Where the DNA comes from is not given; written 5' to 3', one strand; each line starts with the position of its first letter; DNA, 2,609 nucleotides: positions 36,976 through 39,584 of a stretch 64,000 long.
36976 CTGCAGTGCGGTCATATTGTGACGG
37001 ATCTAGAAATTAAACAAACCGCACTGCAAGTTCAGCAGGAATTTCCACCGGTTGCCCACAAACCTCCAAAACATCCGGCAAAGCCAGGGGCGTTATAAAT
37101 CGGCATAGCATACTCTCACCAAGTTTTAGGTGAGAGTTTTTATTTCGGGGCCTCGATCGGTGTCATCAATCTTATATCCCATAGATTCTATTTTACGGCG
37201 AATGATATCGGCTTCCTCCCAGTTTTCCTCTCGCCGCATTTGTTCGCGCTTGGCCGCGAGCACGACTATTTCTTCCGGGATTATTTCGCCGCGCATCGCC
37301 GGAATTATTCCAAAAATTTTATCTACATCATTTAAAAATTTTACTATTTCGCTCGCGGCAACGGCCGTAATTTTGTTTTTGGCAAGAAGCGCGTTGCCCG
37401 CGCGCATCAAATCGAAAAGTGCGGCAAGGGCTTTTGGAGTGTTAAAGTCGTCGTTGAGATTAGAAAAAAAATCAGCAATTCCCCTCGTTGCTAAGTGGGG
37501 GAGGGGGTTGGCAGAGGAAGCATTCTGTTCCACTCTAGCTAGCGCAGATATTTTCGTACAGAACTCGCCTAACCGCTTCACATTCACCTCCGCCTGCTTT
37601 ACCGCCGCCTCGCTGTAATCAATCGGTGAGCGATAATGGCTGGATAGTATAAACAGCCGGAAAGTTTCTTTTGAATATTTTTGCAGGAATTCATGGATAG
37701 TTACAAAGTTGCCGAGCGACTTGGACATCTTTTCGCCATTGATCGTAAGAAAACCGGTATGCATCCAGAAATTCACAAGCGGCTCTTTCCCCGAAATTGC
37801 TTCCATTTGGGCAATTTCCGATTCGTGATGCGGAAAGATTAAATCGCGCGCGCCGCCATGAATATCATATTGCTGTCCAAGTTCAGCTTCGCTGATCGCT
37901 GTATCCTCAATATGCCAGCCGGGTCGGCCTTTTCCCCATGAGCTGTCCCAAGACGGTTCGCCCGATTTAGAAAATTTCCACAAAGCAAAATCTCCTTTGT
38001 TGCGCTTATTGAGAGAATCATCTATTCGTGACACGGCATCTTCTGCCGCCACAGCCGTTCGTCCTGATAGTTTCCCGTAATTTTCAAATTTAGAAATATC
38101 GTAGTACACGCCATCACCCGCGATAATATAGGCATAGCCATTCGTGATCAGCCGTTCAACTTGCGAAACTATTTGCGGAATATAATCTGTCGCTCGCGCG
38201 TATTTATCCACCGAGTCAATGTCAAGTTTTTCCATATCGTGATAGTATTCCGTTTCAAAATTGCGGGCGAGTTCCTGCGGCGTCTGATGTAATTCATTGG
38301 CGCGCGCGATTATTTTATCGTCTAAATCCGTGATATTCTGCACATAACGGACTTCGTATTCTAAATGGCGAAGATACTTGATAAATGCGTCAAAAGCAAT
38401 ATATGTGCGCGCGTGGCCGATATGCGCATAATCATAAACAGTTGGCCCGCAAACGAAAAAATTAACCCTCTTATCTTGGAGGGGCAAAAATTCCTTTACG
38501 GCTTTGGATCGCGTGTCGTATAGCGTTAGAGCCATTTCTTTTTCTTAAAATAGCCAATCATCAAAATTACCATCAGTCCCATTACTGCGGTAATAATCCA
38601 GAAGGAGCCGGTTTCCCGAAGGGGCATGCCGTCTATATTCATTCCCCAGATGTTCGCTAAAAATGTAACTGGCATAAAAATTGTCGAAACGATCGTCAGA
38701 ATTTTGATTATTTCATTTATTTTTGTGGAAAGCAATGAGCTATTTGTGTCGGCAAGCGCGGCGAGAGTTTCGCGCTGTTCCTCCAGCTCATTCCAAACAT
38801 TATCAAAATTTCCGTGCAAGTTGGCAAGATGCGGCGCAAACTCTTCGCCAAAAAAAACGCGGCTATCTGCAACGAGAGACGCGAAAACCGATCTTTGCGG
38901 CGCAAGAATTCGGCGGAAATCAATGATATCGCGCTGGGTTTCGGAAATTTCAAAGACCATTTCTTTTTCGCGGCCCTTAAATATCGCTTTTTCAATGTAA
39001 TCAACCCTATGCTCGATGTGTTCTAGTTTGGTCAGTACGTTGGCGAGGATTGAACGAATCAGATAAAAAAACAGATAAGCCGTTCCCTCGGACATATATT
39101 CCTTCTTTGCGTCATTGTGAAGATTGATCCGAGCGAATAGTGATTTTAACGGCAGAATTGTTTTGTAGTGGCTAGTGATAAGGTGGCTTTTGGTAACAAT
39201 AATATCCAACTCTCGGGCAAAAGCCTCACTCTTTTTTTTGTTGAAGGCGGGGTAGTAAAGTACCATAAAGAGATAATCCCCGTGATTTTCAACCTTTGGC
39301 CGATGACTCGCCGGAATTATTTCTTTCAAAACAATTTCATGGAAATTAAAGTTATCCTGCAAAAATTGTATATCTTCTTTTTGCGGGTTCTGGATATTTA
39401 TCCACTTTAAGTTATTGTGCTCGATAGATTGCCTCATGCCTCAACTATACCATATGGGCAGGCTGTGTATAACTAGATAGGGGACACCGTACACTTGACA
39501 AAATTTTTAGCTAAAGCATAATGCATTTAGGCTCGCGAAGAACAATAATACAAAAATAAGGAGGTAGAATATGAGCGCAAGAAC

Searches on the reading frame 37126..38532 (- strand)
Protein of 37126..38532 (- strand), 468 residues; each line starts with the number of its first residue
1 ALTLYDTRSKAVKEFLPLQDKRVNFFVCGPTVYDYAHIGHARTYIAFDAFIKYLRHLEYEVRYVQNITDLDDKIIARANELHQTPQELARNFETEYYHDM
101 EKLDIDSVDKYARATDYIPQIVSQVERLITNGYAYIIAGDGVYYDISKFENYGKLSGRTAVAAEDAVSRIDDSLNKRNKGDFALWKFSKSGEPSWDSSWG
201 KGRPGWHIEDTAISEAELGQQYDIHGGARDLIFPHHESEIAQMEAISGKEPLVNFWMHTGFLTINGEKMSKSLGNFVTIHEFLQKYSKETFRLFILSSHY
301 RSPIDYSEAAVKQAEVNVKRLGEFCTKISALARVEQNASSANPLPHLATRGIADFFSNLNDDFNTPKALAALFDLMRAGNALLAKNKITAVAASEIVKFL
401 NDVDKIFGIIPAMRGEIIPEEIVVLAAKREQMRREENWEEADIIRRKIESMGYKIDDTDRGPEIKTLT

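Call 56: search_protein_families(library=pfam, proteins=[window:37126-38532:-], max_evalue=0.00001)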
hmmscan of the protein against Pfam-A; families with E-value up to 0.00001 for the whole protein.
window:37126-38532:- (468 aa): 4 families
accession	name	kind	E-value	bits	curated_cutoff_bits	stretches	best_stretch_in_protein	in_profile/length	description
PF01406.26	tRNA-synt_1e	-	7.4e-119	397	27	1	16-314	3-299/301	tRNA synthetases class I (C) catalytic domain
PF09334.17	tRNA-synt_1g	-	1.4e-19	70.6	20.1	2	34-135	12-114/391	tRNA synthetases class I (M)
PF09190.17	DALR_2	-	7e-11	43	22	1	355-409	2-55/57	DALR domain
PF00133.28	tRNA-synt_1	-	2.7e-08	33.4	22.7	1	230-304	337-411/414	tRNA synthetases class I (I, L, M and V)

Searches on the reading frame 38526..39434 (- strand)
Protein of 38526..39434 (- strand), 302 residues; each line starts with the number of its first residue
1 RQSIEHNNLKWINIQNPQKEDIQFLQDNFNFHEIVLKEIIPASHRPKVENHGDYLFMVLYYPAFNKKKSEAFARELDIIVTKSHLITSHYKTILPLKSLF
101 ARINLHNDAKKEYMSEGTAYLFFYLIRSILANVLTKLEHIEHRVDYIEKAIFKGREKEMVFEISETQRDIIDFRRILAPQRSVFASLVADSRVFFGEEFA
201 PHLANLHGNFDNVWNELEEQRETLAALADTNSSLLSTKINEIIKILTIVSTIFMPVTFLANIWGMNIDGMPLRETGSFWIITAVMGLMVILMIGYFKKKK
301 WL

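Call 56: search_protein_families(library=pfam, proteins=[window:38526-39434:-], max_evalue=0.00001)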
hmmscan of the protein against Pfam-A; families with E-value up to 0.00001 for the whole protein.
window:38526-39434:- (302 aa): 1 family
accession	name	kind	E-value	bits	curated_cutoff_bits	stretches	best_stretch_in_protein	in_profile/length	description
PF01544.23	CorA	-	9.3e-62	209.4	27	1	8-298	3-292/292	CorA-like Mg2+ transporter protein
